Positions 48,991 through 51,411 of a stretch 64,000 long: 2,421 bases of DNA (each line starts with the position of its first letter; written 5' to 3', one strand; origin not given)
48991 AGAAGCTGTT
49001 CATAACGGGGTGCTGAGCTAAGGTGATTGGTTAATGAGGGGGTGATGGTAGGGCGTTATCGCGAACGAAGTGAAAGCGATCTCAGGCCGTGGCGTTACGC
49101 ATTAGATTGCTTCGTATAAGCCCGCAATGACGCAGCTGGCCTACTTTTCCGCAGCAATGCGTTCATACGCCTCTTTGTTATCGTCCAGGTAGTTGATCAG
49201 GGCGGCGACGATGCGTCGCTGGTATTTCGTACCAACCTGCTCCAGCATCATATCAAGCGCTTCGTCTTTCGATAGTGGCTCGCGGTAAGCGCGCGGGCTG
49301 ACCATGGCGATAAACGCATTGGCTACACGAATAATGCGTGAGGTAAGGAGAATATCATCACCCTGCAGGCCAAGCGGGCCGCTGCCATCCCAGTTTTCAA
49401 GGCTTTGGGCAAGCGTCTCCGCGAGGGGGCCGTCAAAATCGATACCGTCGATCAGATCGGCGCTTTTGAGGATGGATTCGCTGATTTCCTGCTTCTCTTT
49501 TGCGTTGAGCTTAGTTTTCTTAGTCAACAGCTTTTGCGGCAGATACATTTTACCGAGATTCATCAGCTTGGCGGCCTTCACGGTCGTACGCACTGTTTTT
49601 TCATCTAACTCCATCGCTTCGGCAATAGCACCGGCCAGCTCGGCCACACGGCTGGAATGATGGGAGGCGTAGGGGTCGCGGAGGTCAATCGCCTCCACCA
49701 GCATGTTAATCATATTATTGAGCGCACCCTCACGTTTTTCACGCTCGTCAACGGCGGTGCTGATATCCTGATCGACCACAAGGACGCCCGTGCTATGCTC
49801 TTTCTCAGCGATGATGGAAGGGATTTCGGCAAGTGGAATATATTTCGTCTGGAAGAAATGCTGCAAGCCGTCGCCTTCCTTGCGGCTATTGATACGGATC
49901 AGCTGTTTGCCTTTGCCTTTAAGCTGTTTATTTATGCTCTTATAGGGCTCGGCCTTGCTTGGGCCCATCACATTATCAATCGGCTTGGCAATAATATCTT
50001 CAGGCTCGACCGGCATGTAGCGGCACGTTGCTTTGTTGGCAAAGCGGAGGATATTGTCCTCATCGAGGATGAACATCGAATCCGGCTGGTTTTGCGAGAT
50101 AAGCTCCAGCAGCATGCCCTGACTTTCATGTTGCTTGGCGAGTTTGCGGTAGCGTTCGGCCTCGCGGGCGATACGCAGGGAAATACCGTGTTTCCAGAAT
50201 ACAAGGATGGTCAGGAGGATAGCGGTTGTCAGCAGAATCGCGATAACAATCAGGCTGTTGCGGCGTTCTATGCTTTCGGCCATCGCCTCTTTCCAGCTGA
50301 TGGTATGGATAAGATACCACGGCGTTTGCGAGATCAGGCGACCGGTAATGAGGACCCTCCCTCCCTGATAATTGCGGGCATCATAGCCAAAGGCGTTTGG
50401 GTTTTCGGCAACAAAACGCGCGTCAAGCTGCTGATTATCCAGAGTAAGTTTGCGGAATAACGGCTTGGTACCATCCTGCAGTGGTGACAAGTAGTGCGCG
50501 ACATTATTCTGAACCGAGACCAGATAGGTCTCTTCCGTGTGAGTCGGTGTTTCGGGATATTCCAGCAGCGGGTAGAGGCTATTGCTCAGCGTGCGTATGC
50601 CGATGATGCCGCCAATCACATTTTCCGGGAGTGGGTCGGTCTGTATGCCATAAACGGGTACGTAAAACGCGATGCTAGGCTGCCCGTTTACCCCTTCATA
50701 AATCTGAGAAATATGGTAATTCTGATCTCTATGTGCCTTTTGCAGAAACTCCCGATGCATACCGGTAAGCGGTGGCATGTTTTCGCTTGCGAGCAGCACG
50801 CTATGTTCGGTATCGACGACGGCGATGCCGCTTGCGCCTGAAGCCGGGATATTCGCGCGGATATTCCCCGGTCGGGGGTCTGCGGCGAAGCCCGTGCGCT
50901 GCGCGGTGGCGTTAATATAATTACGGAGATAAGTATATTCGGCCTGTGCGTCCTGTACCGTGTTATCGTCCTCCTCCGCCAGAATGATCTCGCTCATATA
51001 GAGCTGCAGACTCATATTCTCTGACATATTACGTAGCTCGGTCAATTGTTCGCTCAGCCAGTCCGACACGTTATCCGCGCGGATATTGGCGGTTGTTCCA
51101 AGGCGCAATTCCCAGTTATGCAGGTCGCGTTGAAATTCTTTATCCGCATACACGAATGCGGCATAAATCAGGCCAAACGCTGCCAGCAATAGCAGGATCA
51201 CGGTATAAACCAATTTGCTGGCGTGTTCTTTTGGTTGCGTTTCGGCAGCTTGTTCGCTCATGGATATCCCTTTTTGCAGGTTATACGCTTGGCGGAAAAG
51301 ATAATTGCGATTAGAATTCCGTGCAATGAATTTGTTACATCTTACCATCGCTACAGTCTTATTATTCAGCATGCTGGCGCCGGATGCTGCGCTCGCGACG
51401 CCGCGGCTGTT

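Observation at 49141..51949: Divergent pair: a LapG-like periplasmic cysteine protease (BTLCP) and a dCache-PAS sensor with a degenerate HD-GYP domain, a possible LapD-analogue inside-out signalling module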

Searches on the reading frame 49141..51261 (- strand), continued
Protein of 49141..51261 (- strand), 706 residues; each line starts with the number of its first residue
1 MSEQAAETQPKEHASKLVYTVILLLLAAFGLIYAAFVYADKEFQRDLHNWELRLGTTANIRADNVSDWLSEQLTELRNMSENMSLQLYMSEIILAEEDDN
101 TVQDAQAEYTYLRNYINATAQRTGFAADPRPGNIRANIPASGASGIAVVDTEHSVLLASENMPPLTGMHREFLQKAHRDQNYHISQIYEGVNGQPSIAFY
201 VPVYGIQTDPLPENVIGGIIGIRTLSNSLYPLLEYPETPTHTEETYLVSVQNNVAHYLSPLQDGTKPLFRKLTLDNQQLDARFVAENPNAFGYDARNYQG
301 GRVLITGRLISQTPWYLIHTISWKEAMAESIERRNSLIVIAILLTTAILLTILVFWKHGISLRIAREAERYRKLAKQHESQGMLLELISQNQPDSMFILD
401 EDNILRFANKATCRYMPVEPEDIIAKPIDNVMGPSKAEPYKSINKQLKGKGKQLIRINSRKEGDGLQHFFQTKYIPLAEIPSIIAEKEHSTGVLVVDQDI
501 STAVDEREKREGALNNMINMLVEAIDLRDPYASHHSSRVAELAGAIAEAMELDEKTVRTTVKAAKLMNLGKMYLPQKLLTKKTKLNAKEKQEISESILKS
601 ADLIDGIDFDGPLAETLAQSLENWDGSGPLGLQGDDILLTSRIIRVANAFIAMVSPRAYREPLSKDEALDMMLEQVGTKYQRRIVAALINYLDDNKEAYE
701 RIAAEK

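Call 54: search_protein_families(library=ncbifam, proteins=[L014:12179-18325:-, L019:7276-13197:-, L076:9292-16101:-], max_evalue=0.001)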
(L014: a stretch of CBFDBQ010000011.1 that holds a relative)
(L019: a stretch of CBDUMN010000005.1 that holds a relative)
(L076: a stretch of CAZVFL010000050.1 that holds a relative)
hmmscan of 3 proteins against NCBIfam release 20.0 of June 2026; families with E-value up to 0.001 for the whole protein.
L014:12179-18325:- (2048 aa): 9 families
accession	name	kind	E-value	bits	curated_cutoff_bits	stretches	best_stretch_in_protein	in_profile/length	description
NF033943.0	RTX_toxin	subfamily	7.4e-18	64.1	1000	1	1720-1868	691-845/930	RTX family hemolysin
NF012211.1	tand_rpt_95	domain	1.6e-15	56.9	90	1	1217-1274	40-96/98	tandem-95 repeat protein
NF033203.1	entero_EhxA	exception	6.3e-14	51.1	2000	1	1704-1827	726-849/997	enterohemolysin EhxA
NF050046.1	PueAB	exception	9.3e-12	44.1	670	1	1766-1896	374-495/616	polyurethane esterase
NF053766.1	ZapA_metallo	exception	3.1e-09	36.4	940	1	1757-1870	335-444/483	ZapA family metalloprotease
NF035945.1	Zn_serralysin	subfamily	4.6e-09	36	500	2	1748-1792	324-368/462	serralysin family metalloprotease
NF033682.1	retention_LapA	subfamily_domain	8.6e-09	35.7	50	1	111-175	4-68/145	retention module-containing protein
NF047849.1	Lsa33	exception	6e-06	25.7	420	1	115-238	34-155/310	surface adhesin Lsa33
NF033165.1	lipo_LipL45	exception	8.3e-06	25.1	350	1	118-257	47-183/391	lipoprotein LipL45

L019:7276-13197:- (1973 aa): 12 families
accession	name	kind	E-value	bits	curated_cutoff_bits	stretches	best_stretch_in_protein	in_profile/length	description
NF012211.1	tand_rpt_95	domain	2.9e-48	161.8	90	3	1110-1194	2-88/98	tandem-95 repeat protein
NF033943.0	RTX_toxin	subfamily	2.5e-34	118.6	1000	4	704-854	671-823/930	RTX family hemolysin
NF033203.1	entero_EhxA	exception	4.8e-24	84.6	2000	2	691-841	693-841/997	enterohemolysin EhxA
NF035945.1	Zn_serralysin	subfamily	3.9e-23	82.4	500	3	545-659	277-380/462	serralysin family metalloprotease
NF046115.1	Ca_rpt_SMc04171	equivalog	4.5e-20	72.3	625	3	455-788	123-491/574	SMc04171 family calcium-binding repeat protein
NF053766.1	ZapA_metallo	exception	1.2e-16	60.9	940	2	546-671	289-405/483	ZapA family metalloprotease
NF051884.1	ProteaseSapA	equivalog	3.4e-16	59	1200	2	847-974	281-403/644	protease SapA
NF050046.1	PueAB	exception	5.7e-09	34.9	670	1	782-833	368-419/616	polyurethane esterase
NF033165.1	lipo_LipL45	exception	4e-07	29.4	350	1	112-254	34-173/391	lipoprotein LipL45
NF052454.1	BtaGlycanEglC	equivalog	4.7e-07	29.1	700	1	841-942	49-148/459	endo-1,3-1,4-beta-glycanase EglC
NF047849.1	Lsa33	exception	5.5e-06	25.8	420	1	123-240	35-151/310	surface adhesin Lsa33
NF033677.1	biofilm_BapA_N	domain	4.3e-05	23.3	35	1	47-73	38-64/64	BapA prefix-like domain-containing protein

L076:9292-16101:- (2269 aa): 11 families
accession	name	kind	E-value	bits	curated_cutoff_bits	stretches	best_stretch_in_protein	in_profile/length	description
NF033943.0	RTX_toxin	subfamily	1.4e-42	145.9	1000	3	2093-2224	716-845/930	RTX family hemolysin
NF033203.1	entero_EhxA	exception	6.2e-33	114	2000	3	2093-2193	749-847/997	enterohemolysin EhxA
NF035945.1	Zn_serralysin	subfamily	1e-28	100.7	500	5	2092-2148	311-367/462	serralysin family metalloprotease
NF050046.1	PueAB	exception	1.7e-26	92.9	670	5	2141-2243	510-611/616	polyurethane esterase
NF046115.1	Ca_rpt_SMc04171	equivalog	6e-26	91.7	625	4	1018-1086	416-484/574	SMc04171 family calcium-binding repeat protein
NF053766.1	ZapA_metallo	exception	1.3e-24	87.1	940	3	2092-2156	322-386/483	ZapA family metalloprotease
NF052454.1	BtaGlycanEglC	equivalog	2.7e-17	62.8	700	2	2146-2244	110-207/459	endo-1,3-1,4-beta-glycanase EglC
NF051884.1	ProteaseSapA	equivalog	2e-13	49.9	1200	2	722-823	308-411/644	protease SapA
NF033682.1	retention_LapA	subfamily_domain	1.3e-08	35.1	50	1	130-194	4-68/145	retention module-containing protein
NF012211.1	tand_rpt_95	domain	1.5e-08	34.5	90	0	1558-1621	35-93/98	tandem-95 repeat protein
NF047849.1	Lsa33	exception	3.6e-07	29.7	420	1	135-258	35-155/310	surface adhesin Lsa33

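Call 55: find_encoding_contigs(protein=P0012, flank=2000, max_places=2)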
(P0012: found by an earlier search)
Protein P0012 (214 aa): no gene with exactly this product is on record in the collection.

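Call 56: find_related_loci(query=P0014, collection=genome_contigs, flank=1000)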
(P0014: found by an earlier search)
Query P0014 (656 aa) in genome_contigs; peptide patterns used: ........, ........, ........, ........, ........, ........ (x = any residue, [..] = any of these).
599 stretches matched a pattern (row limit reached: there are more); 570 encode a relative of the query (tblastn E <= 1e-3); the best 80 are kept; 80 distinct loci.
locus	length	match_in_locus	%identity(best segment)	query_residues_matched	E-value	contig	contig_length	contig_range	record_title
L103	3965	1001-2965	68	3-656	0e+0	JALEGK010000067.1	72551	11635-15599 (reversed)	MAG: Rickettsiales bacterium isolate CC_bin32 k97_187629, whole genome shotgun sequence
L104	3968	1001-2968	68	1-655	0e+0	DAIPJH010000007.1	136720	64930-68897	MAG TPA_asm: Rickettsiales bacterium isolate CTOTU9729 NODE_8_length_136720_cov_13.120419, whole genome shotgun sequence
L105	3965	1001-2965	65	1-655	0e+0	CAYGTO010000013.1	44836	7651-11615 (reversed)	MAG TPA_asm: uncultured Azospirillaceae bacterium isolate ERP117304_co2_77 genome assembly, contig: NODE_735_length_4483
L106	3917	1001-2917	65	8-656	0e+0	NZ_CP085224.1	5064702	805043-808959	Caenispirillum salinarum strain ADH2-936 chromosome, complete genome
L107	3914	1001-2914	65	13-651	0e+0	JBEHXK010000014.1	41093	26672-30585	MAG: Pseudomonadota bacterium isolate ES1.bin.56 NODE_916_length_41093_cov_5.907572, whole genome shotgun sequence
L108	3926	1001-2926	63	4-656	0e+0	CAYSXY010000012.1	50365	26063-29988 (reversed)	MAG TPA_asm: uncultured Rickettsiales bacterium isolate SRP141376_co5_190 genome assembly, contig: NODE_1509_length_5036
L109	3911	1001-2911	63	11-656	0e+0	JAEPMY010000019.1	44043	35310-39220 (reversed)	MAG: Sneathiella sp. isolate HCUG1435-5 k141_13130_length_44043_cov_9.0000, whole genome shotgun sequence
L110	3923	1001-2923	62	7-656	0e+0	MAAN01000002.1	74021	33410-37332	Alphaproteobacteria bacterium 46_93_T64 BD02T64_scaffold_729, whole genome shotgun sequence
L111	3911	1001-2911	63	11-656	0e+0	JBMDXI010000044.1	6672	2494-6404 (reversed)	MAG: Alphaproteobacteria bacterium isolate FBaRs1_39 FBaRs1_contig44, whole genome shotgun sequence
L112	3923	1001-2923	64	7-656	0e+0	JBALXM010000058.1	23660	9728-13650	MAG: Sneathiella sp. isolate 9NakV-05 NODE_759_length_23660_cov_25.821479, whole genome shotgun sequence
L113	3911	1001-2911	63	11-656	0e+0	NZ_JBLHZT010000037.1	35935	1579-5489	MAG: Sneathiella sp. isolate 3300045789_90 Ga0491190_0000791, whole genome shotgun sequence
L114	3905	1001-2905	62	11-656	0e+0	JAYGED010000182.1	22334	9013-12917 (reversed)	MAG: Alphaproteobacteria bacterium isolate OC3_3000m_MAG_71 OC3_3000m_contig_1460727, whole genome shotgun sequence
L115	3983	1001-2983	61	11-656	0e+0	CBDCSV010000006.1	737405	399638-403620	MAG: Rhodospirillales bacterium isolate 4a57bf92-28fb-45f7-8c73-8ba1c5cb0e23 genome assembly, contig: contig_6, whole ge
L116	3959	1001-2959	61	11-648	0e+0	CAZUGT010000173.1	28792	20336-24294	MAG TPA_asm: uncultured Rhodospirillaceae bacterium isolate SRP338948_co1_27 genome assembly, contig: k141_294830, whole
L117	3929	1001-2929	63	11-655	0e+0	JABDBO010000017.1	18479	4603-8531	MAG: Alphaproteobacteria bacterium isolate BWOrgHeat_Nextera43_MAG2 3300020776.a:Ga0206927_1107, whole genome shotgun se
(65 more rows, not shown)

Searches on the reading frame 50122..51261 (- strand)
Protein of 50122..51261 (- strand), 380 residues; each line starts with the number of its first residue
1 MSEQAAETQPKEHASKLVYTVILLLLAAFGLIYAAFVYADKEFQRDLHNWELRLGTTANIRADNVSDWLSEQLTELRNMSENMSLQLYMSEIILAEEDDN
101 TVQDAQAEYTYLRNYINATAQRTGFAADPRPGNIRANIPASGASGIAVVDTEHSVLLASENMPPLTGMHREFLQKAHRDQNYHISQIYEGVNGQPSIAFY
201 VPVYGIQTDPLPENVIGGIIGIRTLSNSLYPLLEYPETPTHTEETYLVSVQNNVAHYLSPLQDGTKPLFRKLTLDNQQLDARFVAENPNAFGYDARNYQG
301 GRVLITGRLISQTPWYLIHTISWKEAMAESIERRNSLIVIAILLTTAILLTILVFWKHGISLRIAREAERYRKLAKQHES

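Call 44: find_homologous_proteins(query=window:50122-51261:-, max_evalue=0.00001)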
Query window:50122-51261:- (380 aa): 1 proteins with E <= 0.00001 among 8000 candidates.
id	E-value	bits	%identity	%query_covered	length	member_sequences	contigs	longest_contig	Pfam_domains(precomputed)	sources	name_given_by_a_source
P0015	8.7e-48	181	33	97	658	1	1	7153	PF13487.13,PF01966.29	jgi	jgi:HD-GYP domain-containing protein (c-di-GMP phosphodiesterase class II)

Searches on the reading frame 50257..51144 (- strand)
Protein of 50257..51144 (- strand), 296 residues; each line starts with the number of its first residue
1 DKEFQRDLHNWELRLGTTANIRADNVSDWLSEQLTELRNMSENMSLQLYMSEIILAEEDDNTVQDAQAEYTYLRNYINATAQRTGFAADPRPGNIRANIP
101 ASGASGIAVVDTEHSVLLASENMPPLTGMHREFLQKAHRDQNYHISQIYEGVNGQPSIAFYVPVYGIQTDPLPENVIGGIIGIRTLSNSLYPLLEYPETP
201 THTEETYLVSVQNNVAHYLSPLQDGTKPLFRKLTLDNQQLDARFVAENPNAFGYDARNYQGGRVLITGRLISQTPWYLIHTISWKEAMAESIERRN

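Call 50: predict_structure(alignment_id=A3)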
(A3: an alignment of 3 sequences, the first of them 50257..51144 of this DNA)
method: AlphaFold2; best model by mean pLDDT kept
length: 296 residues; sequences in the alignment: 3
mean_pLDDT: 77.2   pTM: 0.76
mean pLDDT of the five models: 77.2, 75.7, 60.1, 58.7, 40.8
residues with pLDDT >= 90: 28; 70-90: 202; 50-70: 43; < 50: 23
segments of 3 or more residues with pLDDT < 50: 89-102, 170-173, 224-228
pLDDT, mean of each block of 10 residues (from residue 1): 87 89 84 86 87 76 64 82 63 33 73 86 82 86 84 80 77 71 78 64 79 78 52 67 84 82 89 84 89 82
secondary structure, 60 per line:
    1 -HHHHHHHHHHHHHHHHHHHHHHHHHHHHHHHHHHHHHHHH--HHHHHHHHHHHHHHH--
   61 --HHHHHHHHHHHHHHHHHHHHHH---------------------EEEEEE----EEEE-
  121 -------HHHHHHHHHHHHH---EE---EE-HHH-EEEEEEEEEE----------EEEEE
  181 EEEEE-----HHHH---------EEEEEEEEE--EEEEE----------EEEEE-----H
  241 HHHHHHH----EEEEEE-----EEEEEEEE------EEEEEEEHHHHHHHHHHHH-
elements in order: H2-41 H44-58 H63-84 E106-111 E116-119 H128-140 E156-165 E176-185 H191-194 E204-212 E215-219 E230-234 H240-247 E252-257 E263-270 E277-283 H284-295

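Call 53: fold_search(model_id=the predicted structure, library=pdb)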
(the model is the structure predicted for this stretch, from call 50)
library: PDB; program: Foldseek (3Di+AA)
matches with E <= 10: 966; with E <= 0.001: 86
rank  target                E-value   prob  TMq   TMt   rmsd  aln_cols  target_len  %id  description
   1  9rc2                  2.9e-09  1.00  0.68  0.78   3.9       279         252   10  DvhD, periplasmic domain (released 2026-03-04)
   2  3lic                  5.7e-07  1.00  0.57  0.63   5.9       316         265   14  Crystal Structure of the extracellular domain of the putative histidine kinase soHK1S-Z6 (released 2010-05-05)
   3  5ere                  6.4e-07  1.00  0.53  0.31   5.3       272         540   12  Extracellular ligand binding receptor from Desulfohalobium retbaense DSM5692 (released 2016-08-10)
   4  5ltv_D                7.7e-07  1.00  0.51  0.64   6.5       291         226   12  LIGAND BINDING DOMAIN OF PSEUDOMONAS AERUGINOSA PAO1 AMINO ACID CHEMORECPETOR PCTC IN COMPLEX WITH GABA (released 2017-09-20)
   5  5lt9_A                8.1e-07  1.00  0.56  0.68   5.6       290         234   12  Ligand binding domain of Pseudomonas aeruginosa PAO1 amino acid chemoreceptors PctB in complex with L-Arg (released 2017-09-20)
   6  8bmv_A                1.0e-06  1.00  0.58  0.69   4.9       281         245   14  Ligand binding domain of the P. Putida receptor McpH in complex with Uric acid (released 2024-07-24)
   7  9heh                  1.1e-06  1.00  0.54  0.56   7.7       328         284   14  Structure of the ligand binding domain of the chemoreceptor MkcA (DSOMK10_RS0100305) of Dickeya solani MK10 in complex w (released 2025-08-06)
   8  6iop_B                1.2e-06  1.00  0.40  0.47  11.1       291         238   13  The ligand binding domain of Mlp24 (released 2019-03-20)
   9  3e4p_B                1.5e-06  1.00  0.51  0.59   8.1       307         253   11  Crystal structure of malonate occupied DctB (released 2008-10-21)
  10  6ior_A                1.6e-06  1.00  0.45  0.54  10.5       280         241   14  The ligand binding domain of Mlp24 with asparagine (released 2019-03-20)
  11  6ioq                  1.7e-06  1.00  0.55  0.66   7.8       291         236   12  The ligand binding domain of Mlp24 with glycine (released 2019-03-06)
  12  8bmv_B                1.8e-06  1.00  0.55  0.64   5.7       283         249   14  Ligand binding domain of the P. Putida receptor McpH in complex with Uric acid (released 2024-07-24)
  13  3lif_A                2.1e-06  1.00  0.46  0.55  11.7       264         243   12  Crystal Structure of the extracellular domain of the putative histidine kinase rpHK1S-Z16 (released 2010-05-05)
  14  6e0a_B                2.3e-06  1.00  0.52  0.58   6.2       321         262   10  Crystal Structure of Helicobacter pylori TlpA Chemoreceptor Ligand Binding Domain (released 2018-09-12)
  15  2zbb_A                2.4e-06  1.00  0.51  0.58   6.6       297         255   13  P43 crystal of DctBp (released 2008-11-18)
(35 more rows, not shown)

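Call 63: search_protein_representatives(protein=window:50257-51144:-)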
Query: 296 residues. Proteins with E-value up to 0.001 (for the whole library): 601; up to 1e-10: 330; up to 1e-30: 147. The best 150 are listed.
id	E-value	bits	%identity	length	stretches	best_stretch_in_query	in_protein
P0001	4.4e-196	666.1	100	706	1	1-296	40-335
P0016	1.1e-59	218.5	40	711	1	4-294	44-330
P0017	2.3e-59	217.5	41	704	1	3-295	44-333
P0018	5.4e-58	213.0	43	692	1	2-295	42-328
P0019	1.3e-55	205.1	38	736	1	3-294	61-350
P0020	1.9e-55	204.6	37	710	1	2-295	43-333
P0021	3.2e-54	200.6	39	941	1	2-290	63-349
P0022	4.5e-54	200.1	41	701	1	3-292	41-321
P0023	1.2e-53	198.7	39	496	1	3-294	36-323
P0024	3.5e-53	197.2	38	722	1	3-296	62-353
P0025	6.6e-53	196.3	38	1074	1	3-294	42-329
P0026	1.2e-52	195.4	40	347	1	1-283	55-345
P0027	5.2e-52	193.3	38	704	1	3-295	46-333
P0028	6.8e-51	189.7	38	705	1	3-293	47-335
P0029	1.2e-50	188.9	36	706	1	2-294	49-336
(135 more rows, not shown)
